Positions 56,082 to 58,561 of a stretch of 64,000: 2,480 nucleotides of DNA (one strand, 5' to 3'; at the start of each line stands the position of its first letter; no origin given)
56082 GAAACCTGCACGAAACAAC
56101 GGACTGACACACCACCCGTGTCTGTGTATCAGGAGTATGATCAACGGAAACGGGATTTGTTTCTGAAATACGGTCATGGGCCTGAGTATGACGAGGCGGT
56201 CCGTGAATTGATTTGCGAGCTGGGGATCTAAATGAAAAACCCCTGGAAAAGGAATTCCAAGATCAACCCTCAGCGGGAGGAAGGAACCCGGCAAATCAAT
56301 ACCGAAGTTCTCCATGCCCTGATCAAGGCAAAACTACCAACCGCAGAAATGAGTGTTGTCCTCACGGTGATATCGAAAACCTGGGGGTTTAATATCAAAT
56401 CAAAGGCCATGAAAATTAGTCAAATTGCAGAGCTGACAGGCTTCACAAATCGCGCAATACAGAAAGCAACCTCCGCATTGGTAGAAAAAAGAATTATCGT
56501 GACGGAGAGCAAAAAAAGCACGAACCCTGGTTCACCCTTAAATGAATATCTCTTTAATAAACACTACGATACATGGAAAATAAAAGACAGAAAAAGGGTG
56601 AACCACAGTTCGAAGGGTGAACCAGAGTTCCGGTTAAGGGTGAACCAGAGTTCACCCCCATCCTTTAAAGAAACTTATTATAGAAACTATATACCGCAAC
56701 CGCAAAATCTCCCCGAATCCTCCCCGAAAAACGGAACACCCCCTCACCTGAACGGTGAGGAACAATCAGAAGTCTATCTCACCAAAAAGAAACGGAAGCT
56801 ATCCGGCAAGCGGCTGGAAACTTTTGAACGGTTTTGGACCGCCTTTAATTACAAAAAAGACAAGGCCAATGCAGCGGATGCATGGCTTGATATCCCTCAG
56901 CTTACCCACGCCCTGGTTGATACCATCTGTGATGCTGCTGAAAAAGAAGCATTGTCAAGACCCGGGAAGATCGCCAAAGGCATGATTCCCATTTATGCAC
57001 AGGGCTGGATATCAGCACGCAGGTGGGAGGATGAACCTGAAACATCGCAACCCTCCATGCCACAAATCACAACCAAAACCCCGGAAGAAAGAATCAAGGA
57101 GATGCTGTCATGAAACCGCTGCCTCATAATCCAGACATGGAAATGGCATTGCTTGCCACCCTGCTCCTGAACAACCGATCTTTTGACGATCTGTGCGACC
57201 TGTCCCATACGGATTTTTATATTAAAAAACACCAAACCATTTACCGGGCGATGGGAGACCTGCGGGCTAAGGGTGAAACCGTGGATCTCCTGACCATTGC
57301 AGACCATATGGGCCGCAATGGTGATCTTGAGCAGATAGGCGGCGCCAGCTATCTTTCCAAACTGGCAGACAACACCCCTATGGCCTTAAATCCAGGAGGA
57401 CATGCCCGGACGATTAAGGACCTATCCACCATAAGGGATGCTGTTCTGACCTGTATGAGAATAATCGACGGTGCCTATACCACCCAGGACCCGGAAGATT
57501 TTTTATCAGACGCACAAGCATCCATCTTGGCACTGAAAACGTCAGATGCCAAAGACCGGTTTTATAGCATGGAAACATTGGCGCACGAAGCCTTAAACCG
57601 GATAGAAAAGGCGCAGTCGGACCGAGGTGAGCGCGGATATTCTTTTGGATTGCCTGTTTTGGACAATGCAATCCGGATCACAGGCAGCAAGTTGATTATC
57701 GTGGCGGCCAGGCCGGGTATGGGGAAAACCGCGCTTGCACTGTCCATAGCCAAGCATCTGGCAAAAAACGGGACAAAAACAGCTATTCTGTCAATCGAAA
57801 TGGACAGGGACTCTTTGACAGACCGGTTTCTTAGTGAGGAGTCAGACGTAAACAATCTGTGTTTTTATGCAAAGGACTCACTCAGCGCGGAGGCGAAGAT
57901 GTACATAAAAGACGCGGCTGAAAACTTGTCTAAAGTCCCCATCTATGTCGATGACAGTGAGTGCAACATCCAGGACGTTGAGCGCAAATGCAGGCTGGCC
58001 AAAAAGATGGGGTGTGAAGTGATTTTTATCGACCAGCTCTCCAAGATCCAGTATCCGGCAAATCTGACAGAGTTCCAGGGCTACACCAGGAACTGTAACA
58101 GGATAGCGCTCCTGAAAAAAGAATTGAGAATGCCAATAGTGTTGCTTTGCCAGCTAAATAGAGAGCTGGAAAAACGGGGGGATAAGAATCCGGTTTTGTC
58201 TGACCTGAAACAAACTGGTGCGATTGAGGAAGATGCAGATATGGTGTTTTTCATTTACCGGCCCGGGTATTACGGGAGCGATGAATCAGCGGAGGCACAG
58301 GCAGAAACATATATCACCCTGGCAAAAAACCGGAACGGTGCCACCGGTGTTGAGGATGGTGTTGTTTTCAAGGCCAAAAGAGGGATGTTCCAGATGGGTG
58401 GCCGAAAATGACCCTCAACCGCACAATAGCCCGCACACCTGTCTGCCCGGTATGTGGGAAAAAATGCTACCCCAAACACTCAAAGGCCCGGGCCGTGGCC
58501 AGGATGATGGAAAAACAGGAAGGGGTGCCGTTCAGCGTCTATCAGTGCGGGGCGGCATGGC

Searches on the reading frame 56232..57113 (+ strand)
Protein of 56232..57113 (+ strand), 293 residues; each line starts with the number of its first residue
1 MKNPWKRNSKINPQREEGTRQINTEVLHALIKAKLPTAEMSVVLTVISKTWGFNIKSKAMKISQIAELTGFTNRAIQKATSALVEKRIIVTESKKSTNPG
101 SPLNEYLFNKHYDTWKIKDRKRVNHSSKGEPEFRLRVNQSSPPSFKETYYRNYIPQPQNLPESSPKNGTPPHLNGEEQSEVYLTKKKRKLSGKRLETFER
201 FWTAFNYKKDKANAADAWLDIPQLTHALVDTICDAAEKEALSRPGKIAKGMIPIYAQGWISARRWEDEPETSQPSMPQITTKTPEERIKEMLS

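Call 90: search_protein_families(library=pfam, proteins=[window:56232-57113:+], max_evalue=0.001)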
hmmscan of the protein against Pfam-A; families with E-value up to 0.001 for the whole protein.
window:56232-57113:+ (293 aa): 1 family
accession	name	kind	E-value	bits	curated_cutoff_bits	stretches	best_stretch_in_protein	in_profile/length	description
PF04492.19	Phage_rep_O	-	5.8e-15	56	28.7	1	16-95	6-85/95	Bacteriophage replication protein O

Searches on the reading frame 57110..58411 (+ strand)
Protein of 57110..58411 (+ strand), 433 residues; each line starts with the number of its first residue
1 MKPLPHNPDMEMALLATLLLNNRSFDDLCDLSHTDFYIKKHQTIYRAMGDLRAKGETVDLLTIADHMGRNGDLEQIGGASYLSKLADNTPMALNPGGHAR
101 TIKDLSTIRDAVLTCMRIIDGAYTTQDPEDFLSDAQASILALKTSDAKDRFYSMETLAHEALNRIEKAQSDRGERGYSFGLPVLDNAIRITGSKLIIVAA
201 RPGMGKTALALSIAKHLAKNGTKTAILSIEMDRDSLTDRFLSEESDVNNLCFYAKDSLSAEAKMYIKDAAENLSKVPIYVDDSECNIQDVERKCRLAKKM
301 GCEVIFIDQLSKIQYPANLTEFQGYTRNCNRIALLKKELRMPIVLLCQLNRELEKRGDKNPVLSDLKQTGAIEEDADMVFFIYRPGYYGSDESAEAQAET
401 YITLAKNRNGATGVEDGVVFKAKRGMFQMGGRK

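Call 90: search_protein_families(library=pfam, proteins=[window:57110-58411:+], max_evalue=0.001)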
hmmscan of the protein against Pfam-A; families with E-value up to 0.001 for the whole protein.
window:57110-58411:+ (433 aa): 7 families
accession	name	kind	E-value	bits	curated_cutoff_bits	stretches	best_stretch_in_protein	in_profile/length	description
PF03796.21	DnaB_C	-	1.6e-59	201.8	27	1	178-414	3-241/255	DnaB-like helicase C terminal domain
PF00772.26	DnaB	-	4.5e-28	97.7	23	1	4-104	2-103/103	DnaB-like helicase N terminal domain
PF13481.12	AAA_25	-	4.8e-08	33.3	27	1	193-313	33-155/195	AAA domain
PF00004.35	AAA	-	0.00014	22.7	21.2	1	197-313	2-69/131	ATPase family associated with various cellular activities (AAA)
PF06745.19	ATPase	-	0.00052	19.9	26.6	1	180-328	4-146/231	KaiC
PF10609.15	ParA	-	0.00057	19.8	27.1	0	194-231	5-42/246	NUBPL iron-transfer P-loop NTPase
PF04851.21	ResIII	-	0.00077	19.9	22.5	0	160-249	10-78/164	Type III restriction enzyme, res subunit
